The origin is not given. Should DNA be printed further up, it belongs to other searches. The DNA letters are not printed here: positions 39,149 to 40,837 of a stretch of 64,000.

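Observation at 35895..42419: Candidate osmoadaptation island: two retaining GT-A glycosyltransferases, an MpgP/YedP-type phosphatase, MscS, a TM-helix-repeat protein and a Ca2+/Na+ antiporter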

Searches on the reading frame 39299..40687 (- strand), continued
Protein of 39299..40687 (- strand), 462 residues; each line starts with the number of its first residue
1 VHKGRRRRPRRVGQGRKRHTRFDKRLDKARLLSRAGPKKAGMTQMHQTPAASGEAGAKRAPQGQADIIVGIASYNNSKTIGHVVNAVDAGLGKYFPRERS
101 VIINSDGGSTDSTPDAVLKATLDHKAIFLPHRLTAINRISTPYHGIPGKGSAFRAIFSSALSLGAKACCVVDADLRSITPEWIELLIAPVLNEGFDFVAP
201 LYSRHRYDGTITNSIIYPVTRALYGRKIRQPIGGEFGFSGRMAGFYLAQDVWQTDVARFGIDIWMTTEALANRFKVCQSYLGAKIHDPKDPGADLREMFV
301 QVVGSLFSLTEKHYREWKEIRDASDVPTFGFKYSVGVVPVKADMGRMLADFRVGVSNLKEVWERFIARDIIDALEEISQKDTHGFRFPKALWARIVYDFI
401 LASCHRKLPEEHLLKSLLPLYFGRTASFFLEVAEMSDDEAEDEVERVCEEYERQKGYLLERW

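Call 55: search_protein_families(library=pfam, proteins=[P0361, P0365, P0366, P0388, P0397, P0363, P0490], max_evalue=0.001)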
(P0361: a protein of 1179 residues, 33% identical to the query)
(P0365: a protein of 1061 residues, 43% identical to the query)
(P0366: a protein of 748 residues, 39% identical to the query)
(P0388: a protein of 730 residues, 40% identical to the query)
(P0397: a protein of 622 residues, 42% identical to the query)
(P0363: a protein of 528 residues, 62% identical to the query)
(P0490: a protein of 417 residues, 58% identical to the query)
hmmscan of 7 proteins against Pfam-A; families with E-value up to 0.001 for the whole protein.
P0361 (1179 aa): 3 families
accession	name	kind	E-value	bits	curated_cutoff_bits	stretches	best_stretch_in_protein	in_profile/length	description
PF21969.2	MGS_GT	-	2.2e-29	103.1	27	3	476-616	72-218/239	Mannosylglycerate synthase, GT domain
PF00535.33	Glycos_transf_2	-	4.3e-15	56.5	23.3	1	412-547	2-130/168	Glycosyl transferase family 2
PF11111.15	CENP-M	-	5.4e-05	23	25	0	12-90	54-131/174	Centromere protein M (CENP-M)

P0365 (1061 aa): 2 families
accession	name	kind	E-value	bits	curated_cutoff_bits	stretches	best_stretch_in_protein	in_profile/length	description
PF00535.33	Glycos_transf_2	-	3.7e-17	63.2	23.3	1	774-910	2-131/168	Glycosyl transferase family 2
PF00582.32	Usp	-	3.9e-15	57.1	24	2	459-589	4-141/141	Universal stress protein family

P0366 (748 aa): 2 families
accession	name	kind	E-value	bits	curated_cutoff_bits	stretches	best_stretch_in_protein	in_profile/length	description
PF00535.33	Glycos_transf_2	-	2e-23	83.6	23.3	2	44-155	2-107/168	Glycosyl transferase family 2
PF21969.2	MGS_GT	-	2.4e-09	37.5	27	1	424-577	70-230/239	Mannosylglycerate synthase, GT domain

P0388 (730 aa): 1 family
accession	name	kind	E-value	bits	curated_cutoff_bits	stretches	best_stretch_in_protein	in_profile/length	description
PF00535.33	Glycos_transf_2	-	2.7e-22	79.9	23.3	2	440-574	3-129/168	Glycosyl transferase family 2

P0397 (622 aa): 4 families
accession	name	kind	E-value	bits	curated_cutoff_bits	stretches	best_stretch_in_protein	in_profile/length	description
PF02254.24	TrkA_N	-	7.6e-18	65.4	23.8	1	430-521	1-93/116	TrkA-N domain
PF00535.33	Glycos_transf_2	-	2.5e-09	37.7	23.3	1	25-160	2-126/168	Glycosyl transferase family 2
PF21969.2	MGS_GT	-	7.3e-08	32.6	27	1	95-238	75-222/239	Mannosylglycerate synthase, GT domain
PF13641.12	Glyco_tranf_2_3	-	1.3e-05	25.8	27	1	23-223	3-201/230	Glycosyltransferase like family 2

P0363 (528 aa): 2 families
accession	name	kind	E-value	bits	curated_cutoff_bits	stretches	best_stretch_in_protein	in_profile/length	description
PF00535.33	Glycos_transf_2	-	2.4e-07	31.3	23.3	1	20-167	2-128/168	Glycosyl transferase family 2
PF21969.2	MGS_GT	-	0.00042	20.3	27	1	99-254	74-233/239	Mannosylglycerate synthase, GT domain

P0490 (417 aa): 1 family
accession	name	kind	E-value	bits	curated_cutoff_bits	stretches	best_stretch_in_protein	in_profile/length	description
PF00300.27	His_Phos_1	-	3.9e-55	187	21.7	1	5-190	1-186/194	Histidine phosphatase superfamily (branch 1)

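Call 56: list_cluster_members(proteins=[P0423, P0441, P0449, P0459, P0477, P0484, P0492, P0506, P0023, P0510])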
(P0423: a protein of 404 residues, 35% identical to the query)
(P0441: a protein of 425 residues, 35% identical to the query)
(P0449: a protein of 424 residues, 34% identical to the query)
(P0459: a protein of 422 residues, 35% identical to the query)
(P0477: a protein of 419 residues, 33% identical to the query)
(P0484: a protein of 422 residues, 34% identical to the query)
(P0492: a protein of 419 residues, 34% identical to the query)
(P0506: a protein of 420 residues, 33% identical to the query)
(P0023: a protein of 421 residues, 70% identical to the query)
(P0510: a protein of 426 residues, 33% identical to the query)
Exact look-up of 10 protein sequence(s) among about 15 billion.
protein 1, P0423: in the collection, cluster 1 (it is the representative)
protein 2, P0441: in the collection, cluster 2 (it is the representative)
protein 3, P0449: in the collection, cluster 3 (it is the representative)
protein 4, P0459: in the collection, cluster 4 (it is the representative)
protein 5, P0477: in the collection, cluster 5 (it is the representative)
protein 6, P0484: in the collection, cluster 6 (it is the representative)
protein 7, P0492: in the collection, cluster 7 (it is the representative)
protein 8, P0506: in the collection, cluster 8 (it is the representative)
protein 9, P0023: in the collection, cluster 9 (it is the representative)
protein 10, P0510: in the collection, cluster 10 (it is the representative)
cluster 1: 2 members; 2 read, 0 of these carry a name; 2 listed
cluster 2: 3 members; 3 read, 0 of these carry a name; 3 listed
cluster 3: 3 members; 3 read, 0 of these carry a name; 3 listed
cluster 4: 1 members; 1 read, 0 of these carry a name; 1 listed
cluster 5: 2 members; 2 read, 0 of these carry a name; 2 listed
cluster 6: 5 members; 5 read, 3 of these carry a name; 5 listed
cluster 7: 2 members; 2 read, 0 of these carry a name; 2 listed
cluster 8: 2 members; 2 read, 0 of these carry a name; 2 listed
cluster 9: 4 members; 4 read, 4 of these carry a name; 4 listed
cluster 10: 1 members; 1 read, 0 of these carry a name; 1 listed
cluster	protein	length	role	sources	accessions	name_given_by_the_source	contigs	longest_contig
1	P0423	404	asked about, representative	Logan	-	-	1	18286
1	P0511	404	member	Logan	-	-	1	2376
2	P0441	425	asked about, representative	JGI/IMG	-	-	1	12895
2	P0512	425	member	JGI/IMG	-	-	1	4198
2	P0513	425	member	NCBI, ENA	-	-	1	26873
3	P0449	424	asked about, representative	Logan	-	-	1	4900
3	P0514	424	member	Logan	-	-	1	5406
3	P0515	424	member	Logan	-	-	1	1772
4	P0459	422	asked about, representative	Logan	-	-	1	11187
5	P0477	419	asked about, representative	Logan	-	-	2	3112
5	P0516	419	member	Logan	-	-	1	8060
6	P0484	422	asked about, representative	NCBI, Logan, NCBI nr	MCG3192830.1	MAG: Glucosylglycerate synthase [Thermoanaerobaculia bacterium] | Glucosylglycerate synthase [Thermoanaerobaculia bacterium]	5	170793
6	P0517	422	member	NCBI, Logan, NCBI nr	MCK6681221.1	MAG: hypothetical protein L6R30_02240 [Thermoanaerobaculia bacterium] | hypothetical protein [Thermoanaerobaculia bacterium]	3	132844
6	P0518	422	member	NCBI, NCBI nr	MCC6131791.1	MAG: hypothetical protein IT186_17875 [Acidobacteria bacterium] | hypothetical protein [Acidobacteriota bacterium]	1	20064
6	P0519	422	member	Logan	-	-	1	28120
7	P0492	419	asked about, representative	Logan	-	-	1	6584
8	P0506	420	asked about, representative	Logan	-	-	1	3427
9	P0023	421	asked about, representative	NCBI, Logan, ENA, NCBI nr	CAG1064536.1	Glucosylglycerate synthase [uncultured bacterium]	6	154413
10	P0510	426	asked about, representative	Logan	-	-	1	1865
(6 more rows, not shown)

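Call 69: find_encoding_contigs(protein=P0484, flank=8000, max_places=2)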
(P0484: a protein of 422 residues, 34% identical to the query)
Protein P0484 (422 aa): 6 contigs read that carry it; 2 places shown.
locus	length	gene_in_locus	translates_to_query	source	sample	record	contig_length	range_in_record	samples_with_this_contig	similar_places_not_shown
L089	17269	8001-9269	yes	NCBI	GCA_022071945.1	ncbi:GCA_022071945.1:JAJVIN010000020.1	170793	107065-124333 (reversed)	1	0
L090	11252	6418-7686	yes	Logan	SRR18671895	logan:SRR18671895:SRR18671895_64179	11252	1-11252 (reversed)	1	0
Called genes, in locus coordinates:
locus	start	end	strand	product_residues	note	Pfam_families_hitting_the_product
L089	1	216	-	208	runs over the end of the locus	-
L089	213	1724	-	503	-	PF00324:AA_permease, PF13520:AA_permease_2, PF13906:AA_permease_C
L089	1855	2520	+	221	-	PF12802:MarR_2, PF01047:MarR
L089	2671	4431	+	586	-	PF00654:Voltage_CLC, PF00571:CBS (weak)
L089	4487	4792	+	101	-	-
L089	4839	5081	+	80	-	-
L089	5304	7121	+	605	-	PF02386:TrkH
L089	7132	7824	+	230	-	PF02254:TrkA_N, PF03446:NAD_binding_2 (faint), PF02080:TrkA_C (faint)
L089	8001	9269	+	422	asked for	-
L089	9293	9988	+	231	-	-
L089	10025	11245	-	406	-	-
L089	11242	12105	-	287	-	PF08282:Hydrolase_3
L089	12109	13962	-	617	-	PF00128:Alpha-amylase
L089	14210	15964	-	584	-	PF00128:Alpha-amylase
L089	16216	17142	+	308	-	-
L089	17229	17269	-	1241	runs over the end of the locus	PF01839:FG-GAP (faint), PF13517:FG-GAP_3 (weak)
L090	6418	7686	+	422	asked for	-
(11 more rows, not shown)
